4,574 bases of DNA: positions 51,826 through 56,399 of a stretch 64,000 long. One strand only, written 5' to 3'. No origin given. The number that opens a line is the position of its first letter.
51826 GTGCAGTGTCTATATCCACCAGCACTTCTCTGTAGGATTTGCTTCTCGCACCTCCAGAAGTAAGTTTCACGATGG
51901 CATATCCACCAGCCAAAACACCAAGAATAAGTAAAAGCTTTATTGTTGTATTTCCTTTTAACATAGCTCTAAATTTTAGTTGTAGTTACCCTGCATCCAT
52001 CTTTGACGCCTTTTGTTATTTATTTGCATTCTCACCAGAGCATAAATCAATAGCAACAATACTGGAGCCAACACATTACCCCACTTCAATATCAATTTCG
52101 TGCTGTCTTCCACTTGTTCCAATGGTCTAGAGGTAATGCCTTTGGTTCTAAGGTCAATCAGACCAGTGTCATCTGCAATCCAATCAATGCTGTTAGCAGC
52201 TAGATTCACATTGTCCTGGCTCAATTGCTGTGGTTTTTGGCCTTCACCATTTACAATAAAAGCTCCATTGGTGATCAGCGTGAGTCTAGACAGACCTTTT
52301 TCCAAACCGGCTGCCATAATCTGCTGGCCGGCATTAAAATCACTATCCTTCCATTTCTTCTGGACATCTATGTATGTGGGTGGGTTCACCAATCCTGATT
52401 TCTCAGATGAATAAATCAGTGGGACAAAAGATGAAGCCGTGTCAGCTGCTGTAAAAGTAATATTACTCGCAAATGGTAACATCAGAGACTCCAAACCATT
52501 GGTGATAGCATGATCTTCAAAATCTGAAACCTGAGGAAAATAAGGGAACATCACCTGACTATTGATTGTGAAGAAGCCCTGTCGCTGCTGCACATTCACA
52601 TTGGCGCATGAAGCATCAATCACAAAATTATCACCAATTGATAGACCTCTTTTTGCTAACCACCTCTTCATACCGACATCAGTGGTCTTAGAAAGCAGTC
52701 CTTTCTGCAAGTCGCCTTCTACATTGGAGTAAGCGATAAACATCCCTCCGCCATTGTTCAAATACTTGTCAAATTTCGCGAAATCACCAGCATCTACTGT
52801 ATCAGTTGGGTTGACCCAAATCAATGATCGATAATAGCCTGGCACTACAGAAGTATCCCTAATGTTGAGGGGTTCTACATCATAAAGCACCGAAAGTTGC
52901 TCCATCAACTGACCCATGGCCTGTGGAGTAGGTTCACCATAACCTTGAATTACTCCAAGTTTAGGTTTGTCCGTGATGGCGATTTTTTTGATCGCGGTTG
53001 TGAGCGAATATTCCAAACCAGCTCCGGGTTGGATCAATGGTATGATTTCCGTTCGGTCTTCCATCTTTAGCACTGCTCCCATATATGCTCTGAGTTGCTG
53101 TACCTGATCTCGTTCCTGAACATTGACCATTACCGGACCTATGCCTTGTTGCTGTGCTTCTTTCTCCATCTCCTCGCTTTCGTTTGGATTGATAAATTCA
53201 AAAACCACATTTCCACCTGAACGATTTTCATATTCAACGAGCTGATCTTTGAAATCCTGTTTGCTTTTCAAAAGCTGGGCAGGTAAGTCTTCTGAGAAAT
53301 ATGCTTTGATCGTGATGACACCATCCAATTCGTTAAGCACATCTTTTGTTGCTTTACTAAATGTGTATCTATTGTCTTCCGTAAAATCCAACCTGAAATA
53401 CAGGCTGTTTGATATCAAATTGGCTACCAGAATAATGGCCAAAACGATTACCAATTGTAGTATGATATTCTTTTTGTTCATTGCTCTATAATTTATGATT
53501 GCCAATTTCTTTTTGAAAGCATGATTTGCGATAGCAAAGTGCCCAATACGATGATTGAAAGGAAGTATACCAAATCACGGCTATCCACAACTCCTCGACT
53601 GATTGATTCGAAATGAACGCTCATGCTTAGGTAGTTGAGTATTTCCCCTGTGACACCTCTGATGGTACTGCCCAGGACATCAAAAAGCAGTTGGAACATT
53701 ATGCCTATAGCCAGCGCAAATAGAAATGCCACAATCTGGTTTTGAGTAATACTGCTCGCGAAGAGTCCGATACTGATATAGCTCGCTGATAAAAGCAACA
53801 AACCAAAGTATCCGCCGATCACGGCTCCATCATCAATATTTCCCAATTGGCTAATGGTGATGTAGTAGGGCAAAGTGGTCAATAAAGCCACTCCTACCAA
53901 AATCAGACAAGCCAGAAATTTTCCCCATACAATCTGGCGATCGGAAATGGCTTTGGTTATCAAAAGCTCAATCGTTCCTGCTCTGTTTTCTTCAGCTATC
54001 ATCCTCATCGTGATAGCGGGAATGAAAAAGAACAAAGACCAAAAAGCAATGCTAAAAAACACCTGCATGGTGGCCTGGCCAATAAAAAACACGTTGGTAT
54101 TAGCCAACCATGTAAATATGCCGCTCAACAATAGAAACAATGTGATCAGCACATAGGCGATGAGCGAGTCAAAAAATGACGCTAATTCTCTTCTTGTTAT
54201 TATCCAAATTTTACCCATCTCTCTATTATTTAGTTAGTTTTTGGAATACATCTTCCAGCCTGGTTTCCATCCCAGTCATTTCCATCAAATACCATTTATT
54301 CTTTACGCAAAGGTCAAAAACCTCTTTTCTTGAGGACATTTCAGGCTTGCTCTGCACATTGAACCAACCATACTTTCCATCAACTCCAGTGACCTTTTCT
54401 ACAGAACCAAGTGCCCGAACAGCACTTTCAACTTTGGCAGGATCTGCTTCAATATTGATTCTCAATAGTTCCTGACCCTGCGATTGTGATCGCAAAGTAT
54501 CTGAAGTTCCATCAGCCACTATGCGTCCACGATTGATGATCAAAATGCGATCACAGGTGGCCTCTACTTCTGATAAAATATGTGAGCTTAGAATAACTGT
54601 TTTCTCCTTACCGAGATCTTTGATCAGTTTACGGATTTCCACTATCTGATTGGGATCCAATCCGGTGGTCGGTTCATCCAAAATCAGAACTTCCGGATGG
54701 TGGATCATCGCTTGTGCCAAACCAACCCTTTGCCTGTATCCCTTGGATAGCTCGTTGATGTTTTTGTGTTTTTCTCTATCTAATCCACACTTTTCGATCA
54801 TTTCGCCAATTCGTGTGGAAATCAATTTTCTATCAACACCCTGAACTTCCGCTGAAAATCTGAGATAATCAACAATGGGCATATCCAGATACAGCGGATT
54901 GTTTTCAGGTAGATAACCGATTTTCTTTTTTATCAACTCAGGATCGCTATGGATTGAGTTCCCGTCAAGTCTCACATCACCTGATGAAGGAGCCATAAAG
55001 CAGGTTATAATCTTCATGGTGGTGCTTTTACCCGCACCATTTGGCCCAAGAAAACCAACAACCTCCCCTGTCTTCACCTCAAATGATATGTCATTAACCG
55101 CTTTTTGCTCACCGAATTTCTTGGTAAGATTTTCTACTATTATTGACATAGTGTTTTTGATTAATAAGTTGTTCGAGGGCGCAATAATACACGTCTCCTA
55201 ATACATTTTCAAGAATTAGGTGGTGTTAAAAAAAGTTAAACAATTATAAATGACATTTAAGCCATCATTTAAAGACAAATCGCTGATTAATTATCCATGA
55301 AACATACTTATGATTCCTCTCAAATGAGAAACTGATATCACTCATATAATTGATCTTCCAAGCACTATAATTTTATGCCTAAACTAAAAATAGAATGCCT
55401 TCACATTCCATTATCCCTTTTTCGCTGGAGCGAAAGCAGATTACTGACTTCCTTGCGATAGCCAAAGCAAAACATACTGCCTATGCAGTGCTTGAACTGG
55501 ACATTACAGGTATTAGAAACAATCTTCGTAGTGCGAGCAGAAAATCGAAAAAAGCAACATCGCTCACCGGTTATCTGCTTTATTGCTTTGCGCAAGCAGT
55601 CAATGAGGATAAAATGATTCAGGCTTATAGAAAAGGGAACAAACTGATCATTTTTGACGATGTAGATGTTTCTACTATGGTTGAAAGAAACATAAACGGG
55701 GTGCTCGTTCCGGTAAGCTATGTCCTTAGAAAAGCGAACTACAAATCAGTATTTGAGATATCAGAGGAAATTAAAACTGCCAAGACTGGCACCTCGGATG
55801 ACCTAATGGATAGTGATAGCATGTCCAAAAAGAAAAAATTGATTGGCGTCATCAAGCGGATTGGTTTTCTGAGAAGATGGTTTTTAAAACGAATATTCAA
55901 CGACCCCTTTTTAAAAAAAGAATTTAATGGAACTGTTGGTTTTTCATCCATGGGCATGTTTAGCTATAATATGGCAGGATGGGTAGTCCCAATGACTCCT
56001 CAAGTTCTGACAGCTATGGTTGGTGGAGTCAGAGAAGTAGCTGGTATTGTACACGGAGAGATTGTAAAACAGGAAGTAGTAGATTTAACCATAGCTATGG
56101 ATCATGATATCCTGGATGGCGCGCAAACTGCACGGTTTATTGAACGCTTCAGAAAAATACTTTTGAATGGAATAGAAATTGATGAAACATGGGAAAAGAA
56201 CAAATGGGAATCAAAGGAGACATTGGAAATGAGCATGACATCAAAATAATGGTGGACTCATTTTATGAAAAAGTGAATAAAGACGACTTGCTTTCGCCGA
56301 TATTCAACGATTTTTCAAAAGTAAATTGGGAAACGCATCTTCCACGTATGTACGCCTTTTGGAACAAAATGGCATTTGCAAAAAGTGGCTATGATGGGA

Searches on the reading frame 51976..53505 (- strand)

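Call 78: search_protein_families(library=pfam, proteins=[window:51976-53505:-], max_evalue=0.00001)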
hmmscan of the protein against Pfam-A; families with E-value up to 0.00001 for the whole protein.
window:51976-53505:- (509 aa): 2 families
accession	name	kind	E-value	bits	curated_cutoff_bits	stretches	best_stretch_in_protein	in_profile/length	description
PF09822.16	ABC_transp_aux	-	3.3e-42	145.1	34.7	1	180-405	1-230/288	ABC-type uncharacterized transport system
PF23357.1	DUF7088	-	4.1e-27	94.8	27.8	1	43-146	1-104/105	Domain of unknown function (DUF7088)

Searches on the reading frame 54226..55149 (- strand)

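Call 78: search_protein_families(library=pfam, proteins=[window:54226-55149:-], max_evalue=0.00001)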
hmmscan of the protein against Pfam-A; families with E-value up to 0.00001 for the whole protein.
window:54226-55149:- (307 aa): 2 families
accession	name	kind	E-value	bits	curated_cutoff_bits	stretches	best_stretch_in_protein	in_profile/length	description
PF00005.33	ABC_tran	-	4.5e-31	108.7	25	1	18-162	1-137/137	ABC transporter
PF13304.12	AAA_21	-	1.2e-10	42.5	27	0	134-193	238-301/304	AAA domain, putative AbiEii toxin, Type IV TA system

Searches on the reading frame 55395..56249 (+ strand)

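Call 78: search_protein_families(library=pfam, proteins=[window:55395-56249:+], max_evalue=0.00001)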
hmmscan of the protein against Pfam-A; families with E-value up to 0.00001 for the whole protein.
window:55395-56249:+ (284 aa): 1 family
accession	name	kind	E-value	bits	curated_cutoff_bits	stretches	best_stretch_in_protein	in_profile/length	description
PF00198.28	2-oxoacid_dh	-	4.1e-21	75.9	23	2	178-258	147-226/232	2-oxoacid dehydrogenases acyltransferase (catalytic domain)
